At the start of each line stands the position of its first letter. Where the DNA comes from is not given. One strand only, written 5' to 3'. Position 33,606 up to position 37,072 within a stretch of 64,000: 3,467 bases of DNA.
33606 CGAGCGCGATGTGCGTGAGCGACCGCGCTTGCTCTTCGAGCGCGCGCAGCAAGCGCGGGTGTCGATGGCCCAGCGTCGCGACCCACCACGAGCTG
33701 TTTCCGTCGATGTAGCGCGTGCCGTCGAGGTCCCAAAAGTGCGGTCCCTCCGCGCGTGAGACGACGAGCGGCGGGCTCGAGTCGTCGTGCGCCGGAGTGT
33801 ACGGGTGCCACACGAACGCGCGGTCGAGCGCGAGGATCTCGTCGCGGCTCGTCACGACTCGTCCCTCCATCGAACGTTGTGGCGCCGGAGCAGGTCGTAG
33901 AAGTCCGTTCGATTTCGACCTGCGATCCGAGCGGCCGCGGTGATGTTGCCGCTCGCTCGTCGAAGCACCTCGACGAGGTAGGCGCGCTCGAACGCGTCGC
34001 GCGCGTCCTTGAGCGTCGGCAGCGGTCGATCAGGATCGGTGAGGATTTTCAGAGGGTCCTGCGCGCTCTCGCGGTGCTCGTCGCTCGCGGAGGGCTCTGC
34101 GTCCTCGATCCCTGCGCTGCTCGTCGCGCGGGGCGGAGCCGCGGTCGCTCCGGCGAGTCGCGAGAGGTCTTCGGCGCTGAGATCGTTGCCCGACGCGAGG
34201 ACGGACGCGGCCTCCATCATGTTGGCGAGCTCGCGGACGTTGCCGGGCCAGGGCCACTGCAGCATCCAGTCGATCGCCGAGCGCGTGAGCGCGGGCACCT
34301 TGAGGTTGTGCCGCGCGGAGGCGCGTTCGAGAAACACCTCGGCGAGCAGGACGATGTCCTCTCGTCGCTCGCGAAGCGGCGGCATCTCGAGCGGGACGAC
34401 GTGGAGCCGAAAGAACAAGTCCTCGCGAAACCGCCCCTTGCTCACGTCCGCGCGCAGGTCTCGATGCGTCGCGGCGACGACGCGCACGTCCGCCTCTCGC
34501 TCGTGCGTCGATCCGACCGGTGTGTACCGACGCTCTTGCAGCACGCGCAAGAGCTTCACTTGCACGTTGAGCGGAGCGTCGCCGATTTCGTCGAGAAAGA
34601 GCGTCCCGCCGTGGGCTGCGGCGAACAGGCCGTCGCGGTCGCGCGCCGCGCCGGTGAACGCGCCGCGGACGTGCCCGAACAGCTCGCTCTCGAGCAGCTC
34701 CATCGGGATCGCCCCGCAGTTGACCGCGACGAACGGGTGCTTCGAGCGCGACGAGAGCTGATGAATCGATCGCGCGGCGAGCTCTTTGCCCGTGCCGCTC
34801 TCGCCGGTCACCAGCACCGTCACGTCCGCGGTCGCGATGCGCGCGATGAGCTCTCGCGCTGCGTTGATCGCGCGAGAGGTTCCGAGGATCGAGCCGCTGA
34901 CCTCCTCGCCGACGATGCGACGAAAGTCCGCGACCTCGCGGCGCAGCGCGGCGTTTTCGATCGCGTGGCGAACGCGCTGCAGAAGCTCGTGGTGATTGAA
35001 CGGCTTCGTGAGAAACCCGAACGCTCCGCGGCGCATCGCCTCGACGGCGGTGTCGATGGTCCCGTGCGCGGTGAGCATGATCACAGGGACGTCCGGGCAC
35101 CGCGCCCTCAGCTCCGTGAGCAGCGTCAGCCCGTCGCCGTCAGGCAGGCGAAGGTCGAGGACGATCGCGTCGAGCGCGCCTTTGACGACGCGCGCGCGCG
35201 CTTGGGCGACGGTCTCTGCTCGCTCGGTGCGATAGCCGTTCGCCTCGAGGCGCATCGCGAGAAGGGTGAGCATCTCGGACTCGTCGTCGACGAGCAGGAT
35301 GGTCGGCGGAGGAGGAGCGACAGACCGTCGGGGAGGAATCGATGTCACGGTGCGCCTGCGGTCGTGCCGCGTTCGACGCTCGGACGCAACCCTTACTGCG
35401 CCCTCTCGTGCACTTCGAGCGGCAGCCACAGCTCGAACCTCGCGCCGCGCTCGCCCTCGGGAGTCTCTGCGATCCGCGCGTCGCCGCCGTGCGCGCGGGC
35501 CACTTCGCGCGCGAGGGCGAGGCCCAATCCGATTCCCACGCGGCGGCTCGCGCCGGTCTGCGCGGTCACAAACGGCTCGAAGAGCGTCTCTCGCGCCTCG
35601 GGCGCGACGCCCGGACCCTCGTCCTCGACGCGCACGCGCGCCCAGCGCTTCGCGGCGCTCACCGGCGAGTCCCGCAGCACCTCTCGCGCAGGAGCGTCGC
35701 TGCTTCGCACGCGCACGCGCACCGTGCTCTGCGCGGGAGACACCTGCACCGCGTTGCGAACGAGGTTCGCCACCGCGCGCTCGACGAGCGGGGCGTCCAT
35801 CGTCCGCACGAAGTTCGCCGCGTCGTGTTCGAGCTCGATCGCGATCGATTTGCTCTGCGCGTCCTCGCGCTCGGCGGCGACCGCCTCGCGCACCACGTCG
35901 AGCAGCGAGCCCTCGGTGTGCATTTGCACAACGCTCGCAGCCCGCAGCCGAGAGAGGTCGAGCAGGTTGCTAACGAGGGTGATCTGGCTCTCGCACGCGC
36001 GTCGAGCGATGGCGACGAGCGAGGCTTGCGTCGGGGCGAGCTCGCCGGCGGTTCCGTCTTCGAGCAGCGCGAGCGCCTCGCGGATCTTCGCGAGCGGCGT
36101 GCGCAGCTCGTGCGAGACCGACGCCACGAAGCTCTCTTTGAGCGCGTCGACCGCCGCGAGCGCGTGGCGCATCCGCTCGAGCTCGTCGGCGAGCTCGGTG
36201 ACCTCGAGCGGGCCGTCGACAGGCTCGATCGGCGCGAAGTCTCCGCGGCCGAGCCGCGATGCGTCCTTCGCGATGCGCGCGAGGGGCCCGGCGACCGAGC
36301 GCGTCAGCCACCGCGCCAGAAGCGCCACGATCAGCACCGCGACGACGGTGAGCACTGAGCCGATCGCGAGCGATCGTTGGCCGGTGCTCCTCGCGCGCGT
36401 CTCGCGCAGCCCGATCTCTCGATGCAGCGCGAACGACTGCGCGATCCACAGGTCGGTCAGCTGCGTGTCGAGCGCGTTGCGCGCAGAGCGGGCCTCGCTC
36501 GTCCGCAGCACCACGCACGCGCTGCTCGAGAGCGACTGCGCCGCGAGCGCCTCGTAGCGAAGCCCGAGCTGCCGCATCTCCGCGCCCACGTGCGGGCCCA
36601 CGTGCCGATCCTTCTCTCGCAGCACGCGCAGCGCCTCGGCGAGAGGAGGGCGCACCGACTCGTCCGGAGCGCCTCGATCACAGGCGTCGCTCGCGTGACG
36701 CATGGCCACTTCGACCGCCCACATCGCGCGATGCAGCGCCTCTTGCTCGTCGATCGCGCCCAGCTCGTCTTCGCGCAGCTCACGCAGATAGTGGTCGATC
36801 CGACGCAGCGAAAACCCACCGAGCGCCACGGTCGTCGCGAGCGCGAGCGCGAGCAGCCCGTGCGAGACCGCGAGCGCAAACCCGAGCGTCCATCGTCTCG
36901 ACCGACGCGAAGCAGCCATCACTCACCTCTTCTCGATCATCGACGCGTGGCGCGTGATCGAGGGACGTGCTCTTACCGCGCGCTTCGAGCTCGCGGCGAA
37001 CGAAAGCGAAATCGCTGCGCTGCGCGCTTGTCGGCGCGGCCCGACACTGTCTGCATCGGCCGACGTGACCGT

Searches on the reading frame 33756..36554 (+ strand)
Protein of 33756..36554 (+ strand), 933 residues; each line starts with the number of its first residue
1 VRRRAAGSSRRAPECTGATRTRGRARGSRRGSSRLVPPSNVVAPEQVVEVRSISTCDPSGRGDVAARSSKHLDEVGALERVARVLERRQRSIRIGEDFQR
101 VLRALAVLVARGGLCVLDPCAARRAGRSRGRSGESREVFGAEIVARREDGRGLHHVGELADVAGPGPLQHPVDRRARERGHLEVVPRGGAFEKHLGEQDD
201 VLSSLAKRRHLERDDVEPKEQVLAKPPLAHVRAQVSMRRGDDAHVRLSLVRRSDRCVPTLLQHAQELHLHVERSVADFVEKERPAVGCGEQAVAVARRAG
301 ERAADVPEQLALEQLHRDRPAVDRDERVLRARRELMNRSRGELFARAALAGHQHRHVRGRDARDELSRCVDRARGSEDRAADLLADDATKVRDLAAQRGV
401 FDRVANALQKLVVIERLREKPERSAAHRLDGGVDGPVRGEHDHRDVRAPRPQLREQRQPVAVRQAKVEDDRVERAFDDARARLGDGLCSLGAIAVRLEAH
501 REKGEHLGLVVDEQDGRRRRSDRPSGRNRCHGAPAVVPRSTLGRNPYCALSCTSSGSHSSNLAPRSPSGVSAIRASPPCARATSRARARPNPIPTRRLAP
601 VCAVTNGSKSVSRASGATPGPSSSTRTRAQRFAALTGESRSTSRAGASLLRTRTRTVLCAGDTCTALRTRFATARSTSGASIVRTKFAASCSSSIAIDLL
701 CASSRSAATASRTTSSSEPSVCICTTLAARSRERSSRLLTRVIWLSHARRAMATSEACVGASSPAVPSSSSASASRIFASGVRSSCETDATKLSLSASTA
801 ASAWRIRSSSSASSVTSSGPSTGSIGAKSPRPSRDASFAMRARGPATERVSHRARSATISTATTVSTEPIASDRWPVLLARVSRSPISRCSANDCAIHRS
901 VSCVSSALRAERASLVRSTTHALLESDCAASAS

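Call 35: search_protein_families(library=pfam, proteins=[window:33756-36554:+], max_evalue=0.001)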
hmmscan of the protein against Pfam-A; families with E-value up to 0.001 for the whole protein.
window:33756-36554:+ (933 aa): 0 families

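Call 72: search_protein_families(library=ncbifam, proteins=[window:33756-36554:+], max_evalue=0.1)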
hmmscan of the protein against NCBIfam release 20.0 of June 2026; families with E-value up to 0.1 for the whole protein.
window:33756-36554:+ (933 aa): 0 families

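Call 73: search_solved_structures(query=window:33756-36554:+, max_evalue=1)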
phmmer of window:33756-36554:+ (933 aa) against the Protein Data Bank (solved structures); distinct sequences matched with E-value up to 1: 0.

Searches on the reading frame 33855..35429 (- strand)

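Call 76: search_protein_families(library=pfam, proteins=[window:33855-35429:-], max_evalue=0.001)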
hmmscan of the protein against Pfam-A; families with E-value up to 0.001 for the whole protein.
window:33855-35429:- (525 aa): 7 families
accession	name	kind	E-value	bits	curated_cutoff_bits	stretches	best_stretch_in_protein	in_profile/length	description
PF00158.32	Sigma54_activat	-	9.5e-71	237.3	20.2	1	181-347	1-167/168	Sigma-54 interaction domain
PF00072.30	Response_reg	-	4.7e-29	101.2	30.2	1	44-154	1-111/111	Response regulator receiver domain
PF14532.12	Sigma54_activ_2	-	5.3e-22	79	25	1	182-352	1-138/138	Sigma-54 interaction domain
PF25601.1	AAA_lid_14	-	5.7e-22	77.8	27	1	353-427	1-75/87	AAA+ ATPase lid domain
PF07728.20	AAA_5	-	1.6e-10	41.6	22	1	205-323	2-123/139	AAA domain (dynein-related subfamily)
PF00004.35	AAA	-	4.8e-05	24.3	21.2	1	205-341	1-130/131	ATPase family associated with various cellular activities (AAA)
PF02954.25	HTH_8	-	0.00046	20.3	22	0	478-508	3-33/42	Bacterial regulatory protein, Fis family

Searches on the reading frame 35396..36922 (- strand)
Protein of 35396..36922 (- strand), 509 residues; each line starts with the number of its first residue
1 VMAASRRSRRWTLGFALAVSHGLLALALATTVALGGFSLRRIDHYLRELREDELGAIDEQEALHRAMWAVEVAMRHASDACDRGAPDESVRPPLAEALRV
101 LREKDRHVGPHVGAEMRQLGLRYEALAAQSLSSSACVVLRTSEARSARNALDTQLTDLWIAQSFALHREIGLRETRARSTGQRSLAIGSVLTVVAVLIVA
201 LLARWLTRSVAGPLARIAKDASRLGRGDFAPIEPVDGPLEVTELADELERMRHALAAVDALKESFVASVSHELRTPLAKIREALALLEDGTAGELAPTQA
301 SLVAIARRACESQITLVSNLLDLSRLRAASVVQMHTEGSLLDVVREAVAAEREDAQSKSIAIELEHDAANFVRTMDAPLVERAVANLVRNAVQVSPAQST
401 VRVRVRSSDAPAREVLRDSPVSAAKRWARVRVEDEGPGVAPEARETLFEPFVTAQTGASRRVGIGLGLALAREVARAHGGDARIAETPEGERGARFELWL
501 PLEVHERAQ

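Call 76: search_protein_families(library=pfam, proteins=[window:35396-36922:-], max_evalue=0.001)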
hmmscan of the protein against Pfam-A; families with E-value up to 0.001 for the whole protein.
window:35396-36922:- (509 aa): 3 families
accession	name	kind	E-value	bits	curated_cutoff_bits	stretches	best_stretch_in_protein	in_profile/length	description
PF02518.31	HATPase_c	-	1.6e-21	77.2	26.4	1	376-503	2-110/111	Histidine kinase-, DNA gyrase B-, and HSP90-like ATPase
PF00512.31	HisKA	-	2.8e-15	56.5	26.9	1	262-328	2-65/66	His Kinase A (phospho-acceptor) domain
PF00672.30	HAMP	-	3.4e-08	34.1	25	1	205-256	1-52/53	HAMP domain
